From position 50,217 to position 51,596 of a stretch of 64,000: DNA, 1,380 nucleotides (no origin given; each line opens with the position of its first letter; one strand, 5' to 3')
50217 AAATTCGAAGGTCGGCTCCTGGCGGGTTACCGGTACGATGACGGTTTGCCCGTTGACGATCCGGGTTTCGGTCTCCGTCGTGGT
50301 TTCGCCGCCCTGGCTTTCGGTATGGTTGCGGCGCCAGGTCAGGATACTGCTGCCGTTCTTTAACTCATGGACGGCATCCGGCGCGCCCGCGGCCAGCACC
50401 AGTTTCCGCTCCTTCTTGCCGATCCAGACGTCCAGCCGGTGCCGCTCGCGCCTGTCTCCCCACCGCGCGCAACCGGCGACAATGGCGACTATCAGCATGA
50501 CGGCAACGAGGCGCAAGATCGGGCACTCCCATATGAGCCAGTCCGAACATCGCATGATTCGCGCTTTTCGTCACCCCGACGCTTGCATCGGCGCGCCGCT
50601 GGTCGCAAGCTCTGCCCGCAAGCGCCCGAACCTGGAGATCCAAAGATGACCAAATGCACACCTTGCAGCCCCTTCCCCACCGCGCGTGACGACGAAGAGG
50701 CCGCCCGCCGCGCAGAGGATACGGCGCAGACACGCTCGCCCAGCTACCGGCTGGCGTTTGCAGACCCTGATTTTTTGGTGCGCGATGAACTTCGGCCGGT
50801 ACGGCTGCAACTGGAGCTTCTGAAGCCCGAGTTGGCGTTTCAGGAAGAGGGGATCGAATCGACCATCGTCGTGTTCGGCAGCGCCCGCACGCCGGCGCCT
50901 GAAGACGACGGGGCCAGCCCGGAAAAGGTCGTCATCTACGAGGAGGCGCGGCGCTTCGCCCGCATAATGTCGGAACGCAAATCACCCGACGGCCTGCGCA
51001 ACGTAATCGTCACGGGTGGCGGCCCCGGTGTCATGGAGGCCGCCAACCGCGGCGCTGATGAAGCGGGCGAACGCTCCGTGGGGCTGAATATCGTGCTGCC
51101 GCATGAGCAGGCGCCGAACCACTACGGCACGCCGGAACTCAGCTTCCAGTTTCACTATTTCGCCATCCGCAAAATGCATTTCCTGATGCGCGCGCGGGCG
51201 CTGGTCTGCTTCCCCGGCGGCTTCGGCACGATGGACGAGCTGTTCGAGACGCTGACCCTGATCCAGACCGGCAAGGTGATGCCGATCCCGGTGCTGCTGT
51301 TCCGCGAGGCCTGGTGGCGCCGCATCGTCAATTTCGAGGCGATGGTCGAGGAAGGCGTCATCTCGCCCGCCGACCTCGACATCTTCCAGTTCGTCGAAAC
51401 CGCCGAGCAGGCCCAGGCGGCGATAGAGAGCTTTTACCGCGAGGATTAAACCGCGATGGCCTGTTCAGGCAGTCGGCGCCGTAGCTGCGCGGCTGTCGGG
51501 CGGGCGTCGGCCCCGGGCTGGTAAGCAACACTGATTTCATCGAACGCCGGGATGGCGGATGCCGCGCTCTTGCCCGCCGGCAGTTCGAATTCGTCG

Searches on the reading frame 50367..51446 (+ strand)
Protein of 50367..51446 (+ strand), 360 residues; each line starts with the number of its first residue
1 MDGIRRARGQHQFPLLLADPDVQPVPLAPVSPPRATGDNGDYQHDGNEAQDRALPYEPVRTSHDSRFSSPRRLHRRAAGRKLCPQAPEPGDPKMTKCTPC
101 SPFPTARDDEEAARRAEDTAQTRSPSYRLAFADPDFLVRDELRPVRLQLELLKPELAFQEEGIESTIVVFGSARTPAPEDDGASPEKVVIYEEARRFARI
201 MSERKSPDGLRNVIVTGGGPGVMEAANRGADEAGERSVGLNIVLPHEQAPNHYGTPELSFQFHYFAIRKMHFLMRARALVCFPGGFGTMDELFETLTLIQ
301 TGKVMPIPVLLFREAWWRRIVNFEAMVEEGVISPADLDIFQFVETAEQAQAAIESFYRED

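Call 63: search_protein_families(library=ncbifam, proteins=[window:50367-51446:+], max_evalue=0.00001)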
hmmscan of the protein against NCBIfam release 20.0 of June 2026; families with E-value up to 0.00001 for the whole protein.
window:50367-51446:+ (360 aa): 3 families
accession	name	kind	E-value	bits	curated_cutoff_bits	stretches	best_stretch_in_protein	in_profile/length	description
TIGR00730.1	TIGR00730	subfamily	9e-29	100.5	96.35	1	213-355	34-177/178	TIGR00730 family Rossman fold protein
TIGR00725.1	TIGR00725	hypoth_equivalog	1.8e-08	34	106.9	1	194-298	20-114/159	TIGR00725 family protein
NF058542.1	CtkRMPhLog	equivalog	1.4e-06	28.4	300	1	214-352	35-174/177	cytokinin riboside 5'-monophosphate phosphoribohydrolase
